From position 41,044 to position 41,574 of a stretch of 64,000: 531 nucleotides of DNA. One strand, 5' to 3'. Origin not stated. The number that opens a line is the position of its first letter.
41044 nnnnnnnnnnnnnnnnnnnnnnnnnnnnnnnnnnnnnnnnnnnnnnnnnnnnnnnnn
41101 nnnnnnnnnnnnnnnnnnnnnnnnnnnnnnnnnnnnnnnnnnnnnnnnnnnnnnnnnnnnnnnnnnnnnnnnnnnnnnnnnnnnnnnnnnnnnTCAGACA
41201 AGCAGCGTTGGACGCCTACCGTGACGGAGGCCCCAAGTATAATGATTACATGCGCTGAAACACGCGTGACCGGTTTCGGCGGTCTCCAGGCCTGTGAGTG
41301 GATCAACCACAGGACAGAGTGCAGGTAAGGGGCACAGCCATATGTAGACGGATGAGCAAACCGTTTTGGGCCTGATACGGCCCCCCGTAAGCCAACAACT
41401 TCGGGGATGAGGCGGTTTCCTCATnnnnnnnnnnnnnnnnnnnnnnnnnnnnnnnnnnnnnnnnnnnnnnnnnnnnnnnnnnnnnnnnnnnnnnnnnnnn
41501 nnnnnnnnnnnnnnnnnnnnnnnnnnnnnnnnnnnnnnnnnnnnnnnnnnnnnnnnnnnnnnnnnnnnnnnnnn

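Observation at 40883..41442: About 560-nt low-GC non-coding region ending in a strong GC hairpin immediately upstream of the MscS channel gene: candidate structured leader, riboswitch or small RNA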

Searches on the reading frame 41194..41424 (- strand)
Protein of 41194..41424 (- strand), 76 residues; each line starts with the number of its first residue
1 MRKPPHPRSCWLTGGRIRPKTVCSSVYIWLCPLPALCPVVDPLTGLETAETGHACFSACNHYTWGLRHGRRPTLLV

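Call 12: search_protein_families(library=pfam, proteins=[window:41194-41424:-], max_evalue=0.1)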
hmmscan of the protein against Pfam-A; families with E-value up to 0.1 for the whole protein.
window:41194-41424:- (76 aa): 1 family
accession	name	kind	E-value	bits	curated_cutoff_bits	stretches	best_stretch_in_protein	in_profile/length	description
PF13418.12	Kelch_4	-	0.074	13.5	21.6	0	9-29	14-34/49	Galactose oxidase, central domain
